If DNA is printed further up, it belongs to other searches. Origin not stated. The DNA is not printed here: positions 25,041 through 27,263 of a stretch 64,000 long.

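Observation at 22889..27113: Two-gene redox module: a NapH/NosR-like membrane polyferredoxin followed by a ferredoxin + GltD-like + flavodoxin triple fusion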

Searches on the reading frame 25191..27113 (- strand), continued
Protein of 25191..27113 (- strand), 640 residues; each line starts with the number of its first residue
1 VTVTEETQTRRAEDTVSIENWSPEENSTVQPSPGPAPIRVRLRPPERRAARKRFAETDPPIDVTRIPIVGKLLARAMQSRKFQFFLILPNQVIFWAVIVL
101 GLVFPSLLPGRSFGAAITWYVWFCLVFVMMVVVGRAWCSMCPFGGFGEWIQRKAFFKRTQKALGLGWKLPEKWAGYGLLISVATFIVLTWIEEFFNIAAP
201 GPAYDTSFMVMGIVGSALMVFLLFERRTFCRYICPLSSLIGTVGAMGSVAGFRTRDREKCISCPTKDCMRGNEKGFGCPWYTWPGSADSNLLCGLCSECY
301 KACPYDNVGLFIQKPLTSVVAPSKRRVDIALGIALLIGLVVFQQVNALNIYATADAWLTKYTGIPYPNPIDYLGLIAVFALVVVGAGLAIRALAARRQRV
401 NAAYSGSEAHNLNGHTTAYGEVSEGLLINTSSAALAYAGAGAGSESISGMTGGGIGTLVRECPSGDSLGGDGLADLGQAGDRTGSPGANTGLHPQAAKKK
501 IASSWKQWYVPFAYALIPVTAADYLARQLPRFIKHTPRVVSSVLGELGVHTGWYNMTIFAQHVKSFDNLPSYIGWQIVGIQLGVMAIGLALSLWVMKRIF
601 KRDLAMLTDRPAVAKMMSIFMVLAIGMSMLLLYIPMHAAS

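Call 77: search_protein_families(library=pfam, alignment_id=A5, max_evalue=0.001)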
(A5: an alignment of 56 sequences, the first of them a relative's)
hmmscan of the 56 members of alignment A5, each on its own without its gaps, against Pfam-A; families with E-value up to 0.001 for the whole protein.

A. member 1, P0243 (628 aa): 1 family
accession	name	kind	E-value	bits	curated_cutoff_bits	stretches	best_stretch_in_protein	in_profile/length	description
PF12801.12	Fer4_5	-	3.4e-07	30.6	22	1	158-198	3-46/48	4Fe-4S binding domain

B. families by the number of members that match (of 56 scanned): 38 families (the first 25 are shown)
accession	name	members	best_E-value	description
PF12801.12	Fer4_5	46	1.1e-15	4Fe-4S binding domain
PF13473.12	Cupredoxin_1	16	2.8e-23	Cupredoxin-like domain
PF00116.26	COX2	10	1.1e-08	Cytochrome C oxidase subunit II, periplasmic domain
PF04945.19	YHS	5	2.2e-19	YHS domain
PF07992.20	Pyr_redox_2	4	2.1e-43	Pyridine nucleotide-disulphide oxidoreductase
PF14691.11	Fer4_20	4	1.8e-22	Dihydroprymidine dehydrogenase domain II, 4Fe-4S cluster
PF13738.12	Pyr_redox_3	4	1.5e-17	Pyridine nucleotide-disulphide oxidoreductase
PF00070.33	Pyr_redox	4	1.2e-13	Pyridine nucleotide-disulphide oxidoreductase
PF13450.12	NAD_binding_8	4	1.8e-10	NAD(P)-binding Rossmann-like domain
PF01266.30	DAO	4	2.5e-10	FAD dependent oxidoreductase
PF00890.30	FAD_binding_2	4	1.6e-06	FAD binding domain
PF01946.23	Thi4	4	2.7e-06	Thi4 family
PF03486.20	HI0933_like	4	0.00024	HI0933-like protein Rossmann domain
PF13435.11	Cytochrome_C554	3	3.4e-24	Cytochrome c554 and c-prime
PF12831.13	FAD_oxidored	3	1.6e-07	FAD dependent oxidoreductase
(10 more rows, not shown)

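Call 79: list_cluster_members(proteins=[P0282, P0294, P0369, P0273, P0259, P0264, P0262, P0244, P0248, P0252])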
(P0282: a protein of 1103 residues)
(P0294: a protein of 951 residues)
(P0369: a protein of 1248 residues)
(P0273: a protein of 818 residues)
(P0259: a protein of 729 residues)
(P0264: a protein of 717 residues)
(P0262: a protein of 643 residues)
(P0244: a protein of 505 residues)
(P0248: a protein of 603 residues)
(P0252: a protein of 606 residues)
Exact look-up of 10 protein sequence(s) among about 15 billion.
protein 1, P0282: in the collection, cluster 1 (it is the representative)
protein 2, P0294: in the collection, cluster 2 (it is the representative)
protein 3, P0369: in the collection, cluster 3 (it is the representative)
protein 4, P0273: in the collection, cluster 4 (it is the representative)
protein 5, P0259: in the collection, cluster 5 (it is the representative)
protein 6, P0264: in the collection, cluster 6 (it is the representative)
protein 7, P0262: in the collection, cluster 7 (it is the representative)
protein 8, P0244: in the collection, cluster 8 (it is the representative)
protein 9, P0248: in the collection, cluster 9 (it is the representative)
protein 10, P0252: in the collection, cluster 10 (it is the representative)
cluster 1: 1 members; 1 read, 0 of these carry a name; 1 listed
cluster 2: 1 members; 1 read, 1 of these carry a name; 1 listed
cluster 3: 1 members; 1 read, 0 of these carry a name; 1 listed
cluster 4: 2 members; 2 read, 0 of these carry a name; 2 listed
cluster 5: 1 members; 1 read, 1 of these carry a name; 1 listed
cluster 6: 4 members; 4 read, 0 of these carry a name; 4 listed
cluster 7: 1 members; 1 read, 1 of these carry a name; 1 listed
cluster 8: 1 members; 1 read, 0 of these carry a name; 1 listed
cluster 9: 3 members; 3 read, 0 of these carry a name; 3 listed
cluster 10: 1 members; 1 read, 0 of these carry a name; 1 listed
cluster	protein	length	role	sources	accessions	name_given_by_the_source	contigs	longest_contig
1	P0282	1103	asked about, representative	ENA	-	-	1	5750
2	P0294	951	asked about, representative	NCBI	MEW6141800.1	MAG: FAD-dependent oxidoreductase [Chloroflexota bacterium]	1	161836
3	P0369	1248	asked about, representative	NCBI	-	-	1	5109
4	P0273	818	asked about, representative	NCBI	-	-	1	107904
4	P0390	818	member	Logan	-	-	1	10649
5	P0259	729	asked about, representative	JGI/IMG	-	polyferredoxin/mono/diheme cytochrome c family protein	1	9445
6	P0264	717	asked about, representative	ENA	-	-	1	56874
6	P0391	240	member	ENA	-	-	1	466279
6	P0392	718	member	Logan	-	-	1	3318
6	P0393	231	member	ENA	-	-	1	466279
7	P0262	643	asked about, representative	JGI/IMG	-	ferredoxin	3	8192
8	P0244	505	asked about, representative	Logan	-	-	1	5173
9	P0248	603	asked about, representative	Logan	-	-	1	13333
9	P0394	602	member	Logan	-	-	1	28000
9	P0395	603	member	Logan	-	-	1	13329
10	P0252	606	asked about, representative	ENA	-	-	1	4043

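Call 85: find_homologous_proteins(query=P0273, max_evalue=1e-20)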
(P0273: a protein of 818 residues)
Query P0273 (818 aa): 48 proteins with E <= 1e-20 among 8000 candidates.
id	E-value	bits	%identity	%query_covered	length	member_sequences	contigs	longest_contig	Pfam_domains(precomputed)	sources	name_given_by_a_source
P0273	0.0e+0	1901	100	100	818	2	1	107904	PF12801.13,PF13473.13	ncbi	-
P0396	7.5e-183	628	45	76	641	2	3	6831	PF13473.13,PF00116.27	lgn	-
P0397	2.7e-178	613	45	72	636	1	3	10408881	PF12801.13,PF13473.13,PF00116.27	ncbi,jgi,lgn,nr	ncbi:MAG: cupredoxin domain-containing protein [Ardenticatenaceae bacterium]|nr:cupredoxin domain-co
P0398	3.1e-176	606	44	72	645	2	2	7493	PF12801.13,PF13473.13,PF00116.27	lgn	-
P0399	3.3e-175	603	45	74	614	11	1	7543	PF12801.13,PF13473.13,PF00116.27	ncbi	-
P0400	7.6e-175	601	45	73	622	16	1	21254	PF12801.13,PF13473.13,PF00116.27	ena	-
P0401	3.9e-173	596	44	73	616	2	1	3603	PF12801.13,PF00116.27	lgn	-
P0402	6.9e-172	592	44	74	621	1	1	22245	PF12801.13,PF13473.13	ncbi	ncbi:MAG: 4Fe-4S binding protein [Anaerolineae bacterium]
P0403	2.8e-171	590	44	73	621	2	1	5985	PF12801.13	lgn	-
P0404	3.1e-170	586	42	76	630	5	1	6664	PF12801.13,PF13473.13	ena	-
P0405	2.1e-169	583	43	73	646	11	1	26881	PF12801.13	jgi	jgi:plastocyanin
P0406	6.0e-168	579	42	75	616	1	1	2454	PF12801.13,PF13473.13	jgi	-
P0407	1.2e-166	574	44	73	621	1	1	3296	PF12801.13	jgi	jgi:polyferredoxin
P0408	3.4e-166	573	43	73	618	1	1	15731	PF12801.13,PF13473.13,PF00116.27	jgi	jgi:polyferredoxin/plastocyanin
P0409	6.5e-161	555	41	72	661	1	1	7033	PF12801.13,PF13473.13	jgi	-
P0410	7.7e-159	549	44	71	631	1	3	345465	PF12801.13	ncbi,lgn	ncbi:MAG: 4Fe-4S binding protein [Candidatus Thorarchaeota archaeon]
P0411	4.3e-153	530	49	58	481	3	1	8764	PF12801.13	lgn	-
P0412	1.1e-152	528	48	56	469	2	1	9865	PF12801.13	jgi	-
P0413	4.8e-151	523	40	72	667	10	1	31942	PF12801.13,PF13473.13,PF00116.27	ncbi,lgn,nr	ncbi:MAG: 4Fe-4S binding protein [Chloroflexi bacterium]|nr:4Fe-4S binding protein [Chloroflexota ba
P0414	1.6e-150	521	44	56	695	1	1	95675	PF12801.13,PF13473.13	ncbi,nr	ncbi:MAG: 4Fe-4S binding protein [Chloroflexi bacterium]|nr:4Fe-4S binding protein [Chloroflexota ba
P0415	4.1e-148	513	41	77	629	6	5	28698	PF12801.13,PF00116.27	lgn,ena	-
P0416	4.4e-146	506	45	63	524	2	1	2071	PF12801.13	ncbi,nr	ncbi:MAG: 4Fe-4S binding protein, partial [Anaerolineae bacterium]|nr:4Fe-4S binding protein [Anaero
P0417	1.0e-145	505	42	70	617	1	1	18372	PF12801.13,PF00116.27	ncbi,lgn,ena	-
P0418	4.0e-145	503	45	56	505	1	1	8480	PF12801.13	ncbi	ncbi:MAG: 4Fe-4S binding protein [Anaerolineae bacterium]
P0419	1.1e-144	502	47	56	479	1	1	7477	PF12801.13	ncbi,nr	ncbi:MAG: 4Fe-4S binding protein [Chloroflexota bacterium]|nr:4Fe-4S binding protein [Chloroflexota 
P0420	5.3e-142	493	48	56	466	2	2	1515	PF12801.13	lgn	-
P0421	2.5e-140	487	40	72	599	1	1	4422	PF12801.13,PF13473.13,PF00116.27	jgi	jgi:polyferredoxin/plastocyanin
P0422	7.1e-140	486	46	56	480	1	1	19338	PF12801.13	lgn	-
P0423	4.0e-138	480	38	73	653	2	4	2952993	PF12801.13,PF13473.13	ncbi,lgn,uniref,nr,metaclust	ncbi:cupredoxin domain-containing protein [Desulfurispirillum indicum]|uniref:Cytochrome c oxidase s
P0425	4.6e-136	473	45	56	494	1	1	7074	PF12801.13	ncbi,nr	ncbi:MAG: 4Fe-4S binding protein [Chloroflexota bacterium]|nr:4Fe-4S binding protein [Chloroflexota 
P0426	3.0e-135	471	38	71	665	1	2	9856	PF12801.13,PF13473.13,PF00116.27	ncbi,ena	-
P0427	3.8e-135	470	36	71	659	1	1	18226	PF12801.13,PF13473.13,PF00116.27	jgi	jgi:plastocyanin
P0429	2.4e-129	451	47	56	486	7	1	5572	PF12801.13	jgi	-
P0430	1.2e-126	442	38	73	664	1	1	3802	PF12801.13,PF13473.13,PF00116.27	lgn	-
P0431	4.3e-126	440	39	72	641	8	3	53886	PF12801.13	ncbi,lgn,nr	ncbi:MAG: 4Fe-4S binding protein [Deltaproteobacteria bacterium]|nr:4Fe-4S binding protein [Deltapro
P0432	3.9e-125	437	45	56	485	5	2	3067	PF12801.13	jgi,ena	-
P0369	6.1e-124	433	36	43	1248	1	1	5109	PF12801.13,PF13450.13,PF07992.21,PF08534.17,PF00070.34,PF12831.14,PF01946.24,PF01266.31,PF01593.31,PF14691.12,PF00890.31,PF13738.13,PF00578.28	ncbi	-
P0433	3.6e-118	414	42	56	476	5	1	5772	PF12801.13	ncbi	-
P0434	5.7e-116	407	43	55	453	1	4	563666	PF12801.13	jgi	jgi:hypothetical protein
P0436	2.2e-115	405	42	55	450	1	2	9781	PF12801.13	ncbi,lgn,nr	ncbi:MAG: 4Fe-4S binding protein [Anaerolineae bacterium]|nr:4Fe-4S binding protein [Anaerolineae ba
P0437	6.8e-115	403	41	56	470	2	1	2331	PF12801.13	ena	-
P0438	1.0e-113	399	34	72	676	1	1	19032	PF12801.13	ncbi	-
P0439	2.8e-111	391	37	70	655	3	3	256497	PF12801.13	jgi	-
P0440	3.2e-109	384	42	53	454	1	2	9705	PF12801.13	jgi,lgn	jgi:hypothetical protein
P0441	6.8e-109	383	43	51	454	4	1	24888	PF12801.13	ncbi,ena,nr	ncbi:MAG TPA: 4Fe-4S binding protein [Anaerolineales bacterium]|nr:4Fe-4S binding protein [Anaerolin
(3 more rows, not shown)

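Call 86: find_encoding_contigs(protein=P0423, flank=7000, max_places=1)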
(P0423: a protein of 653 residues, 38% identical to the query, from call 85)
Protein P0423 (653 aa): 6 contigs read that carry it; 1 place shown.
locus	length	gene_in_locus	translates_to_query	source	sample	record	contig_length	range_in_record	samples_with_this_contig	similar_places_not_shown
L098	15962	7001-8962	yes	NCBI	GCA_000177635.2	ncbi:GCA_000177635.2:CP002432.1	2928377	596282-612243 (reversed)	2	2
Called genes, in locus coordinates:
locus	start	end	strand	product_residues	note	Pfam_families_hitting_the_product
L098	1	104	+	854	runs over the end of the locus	PF11897:DUF3417, PF00343:Phosphorylase, PF28476:GlgP_C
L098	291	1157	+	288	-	PF01832:Glucosaminidase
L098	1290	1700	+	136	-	PF13473:Cupredoxin_1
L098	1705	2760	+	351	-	PF21783:YNCE (faint), PF25174:Beta-prop_THOC3 (faint)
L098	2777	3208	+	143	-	PF14387:DUF4418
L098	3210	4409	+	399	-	PF12704:MacB_PCD, PF02687:FtsX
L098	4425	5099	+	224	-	PF00005:ABC_tran, PF13304:AAA_21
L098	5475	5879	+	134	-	PF13473:Cupredoxin_1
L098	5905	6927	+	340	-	PF00034:Cytochrom_C (faint), PF03150:CCP_MauG, PF21419:RoxA-like_Cyt-c (weak)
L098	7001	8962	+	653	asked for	PF13473:Cupredoxin_1, PF12801:Fer4_5 (faint)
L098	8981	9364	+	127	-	PF13473:Cupredoxin_1, PF00116:COX2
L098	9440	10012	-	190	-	PF01966:HD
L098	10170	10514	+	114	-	-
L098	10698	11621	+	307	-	PF19480:DUF6016, PF04073:tRNA_edit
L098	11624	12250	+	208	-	PF13521:AAA_28 (weak), PF02223:Thymidylate_kin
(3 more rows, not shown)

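Call 87: find_encoding_contigs(protein=P0397, flank=7000, max_places=1)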
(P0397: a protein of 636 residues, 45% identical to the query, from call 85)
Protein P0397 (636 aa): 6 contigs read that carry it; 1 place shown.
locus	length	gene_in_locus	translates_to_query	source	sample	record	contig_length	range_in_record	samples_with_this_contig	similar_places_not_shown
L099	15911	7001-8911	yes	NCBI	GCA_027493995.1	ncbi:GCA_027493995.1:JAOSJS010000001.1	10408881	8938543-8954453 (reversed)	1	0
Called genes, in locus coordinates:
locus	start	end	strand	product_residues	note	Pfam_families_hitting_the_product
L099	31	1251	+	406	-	PF00266:Aminotran_5, PF01212:Beta_elim_lyase, PF01053:Cys_Met_Meta_PP (weak), PF01041:DegT_DnrJ_EryC1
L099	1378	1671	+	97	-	PF11823:Se_S_carrier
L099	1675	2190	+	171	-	PF04143:Sulf_transp (weak)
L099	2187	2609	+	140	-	PF04143:Sulf_transp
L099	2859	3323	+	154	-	-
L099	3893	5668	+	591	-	PF02743:dCache_1, PF00672:HAMP, PF07730:HisKA_3, PF13581:HATPase_c_2, PF02518:HATPase_c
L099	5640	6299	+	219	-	PF00072:Response_reg, PF04545:Sigma70_r4 (weak), PF08281:Sigma70_r4_2, PF00196:GerE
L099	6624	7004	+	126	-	-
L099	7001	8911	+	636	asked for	PF13473:Cupredoxin_1, PF00116:COX2, PF12801:Fer4_5 (weak)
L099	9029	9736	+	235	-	PF13442:Cytochrome_CBB3, PF00034:Cytochrom_C, PF13442:Cytochrome_CBB3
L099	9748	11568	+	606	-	PF14691:Fer4_20, PF13738:Pyr_redox_3 (faint), PF00070:Pyr_redox (faint), PF00890:FAD_binding_2 (weak), PF01266:DAO (weak), PF07992:Pyr_redox_2, PF13450:NAD_binding_8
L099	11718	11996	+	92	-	-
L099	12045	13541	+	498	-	PF14691:Fer4_20, PF01262:AlaDh_PNT_C (faint), PF00070:Pyr_redox (faint), PF01266:DAO (weak), PF07992:Pyr_redox_2, PF12831:FAD_oxidored (weak), PF13450:NAD_binding_8, PF01593:Amino_oxidase (weak), +1 more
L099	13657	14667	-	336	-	-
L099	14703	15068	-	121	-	PF01957:NfeD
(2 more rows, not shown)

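Call 88: find_encoding_contigs(protein=P0273, flank=7000, max_places=1)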
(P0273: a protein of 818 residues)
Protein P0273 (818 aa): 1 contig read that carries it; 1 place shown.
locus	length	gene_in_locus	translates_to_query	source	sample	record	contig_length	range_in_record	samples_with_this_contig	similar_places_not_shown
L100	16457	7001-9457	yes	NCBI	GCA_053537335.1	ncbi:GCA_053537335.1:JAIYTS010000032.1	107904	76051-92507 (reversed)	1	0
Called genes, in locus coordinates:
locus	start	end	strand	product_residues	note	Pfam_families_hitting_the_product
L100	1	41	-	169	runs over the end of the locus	-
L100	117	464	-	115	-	PF01918:Alba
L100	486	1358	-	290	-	PF02629:CoA_binding, PF13380:CoA_binding_2, PF13607:Succ_CoA_lig, PF00549:Ligase_CoA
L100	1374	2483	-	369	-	PF08442:ATP-grasp_2, PF13549:ATP-grasp_5, PF24948:Citrate_synth_N, PF00549:Ligase_CoA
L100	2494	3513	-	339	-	-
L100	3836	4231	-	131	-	PF01850:PIN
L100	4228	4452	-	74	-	PF04014:MazE_antitoxin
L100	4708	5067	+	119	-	-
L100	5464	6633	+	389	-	-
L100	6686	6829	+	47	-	-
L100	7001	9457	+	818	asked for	PF13473:Cupredoxin_1, PF12801:Fer4_5 (weak)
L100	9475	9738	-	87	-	PF04077:DsrH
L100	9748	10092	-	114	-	PF02635:DsrE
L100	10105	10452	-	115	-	PF02635:DsrE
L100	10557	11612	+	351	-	PF00586:AIRS, PF02769:AIRS_C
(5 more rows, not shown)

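Call 89: find_encoding_contigs(protein=P0414, flank=6000, max_places=1)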
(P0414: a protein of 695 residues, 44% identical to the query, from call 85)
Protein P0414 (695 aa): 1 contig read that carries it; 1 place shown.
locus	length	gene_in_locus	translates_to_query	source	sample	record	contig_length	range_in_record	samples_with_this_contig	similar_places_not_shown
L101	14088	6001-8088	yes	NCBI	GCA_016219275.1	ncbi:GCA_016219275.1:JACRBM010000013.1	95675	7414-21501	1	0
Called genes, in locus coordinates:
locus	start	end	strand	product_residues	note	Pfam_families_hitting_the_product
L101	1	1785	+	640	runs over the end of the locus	PF02743:dCache_1, PF00672:HAMP, PF07730:HisKA_3, PF13581:HATPase_c_2 (weak), PF02518:HATPase_c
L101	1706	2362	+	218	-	PF00072:Response_reg, PF00196:GerE, PF08281:Sigma70_r4_2 (weak)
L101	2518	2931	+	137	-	PF00072:Response_reg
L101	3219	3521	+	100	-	PF14522:Cytochrome_C7 (faint), PF14537:Cytochrom_c3_2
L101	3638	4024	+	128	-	PF13473:Cupredoxin_1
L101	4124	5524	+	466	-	PF13486:Dehalogenase, PF00037:Fer4 (faint), PF12838:Fer4_7 (weak), PF13484:Fer4_16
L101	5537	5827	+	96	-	PF27193:VcrB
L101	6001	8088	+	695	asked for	PF13473:Cupredoxin_1, PF12801:Fer4_5 (weak)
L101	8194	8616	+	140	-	PF04314:LpqE-like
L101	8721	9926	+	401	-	PF12704:MacB_PCD, PF02687:FtsX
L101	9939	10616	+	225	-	PF00005:ABC_tran, PF13304:AAA_21 (weak)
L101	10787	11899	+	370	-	-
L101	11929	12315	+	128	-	PF13473:Cupredoxin_1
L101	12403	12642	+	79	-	PF09723:Zn_ribbon_8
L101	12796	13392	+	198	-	PF00037:Fer4 (weak), PF13187:Fer4_9, PF12838:Fer4_7 (weak), PF14697:Fer4_21, PF12838:Fer4_7 (weak), PF00037:Fer4, PF12797:Fer4_2 (weak), PF12837:Fer4_6 (weak), +7 more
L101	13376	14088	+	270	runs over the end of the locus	PF12801:Fer4_5 (weak), PF13237:Fer4_10 (weak)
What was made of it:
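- Closest known: NosR / NirI / RdhC. Same: One relative sits next to RdhA and RdhB (call 89).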
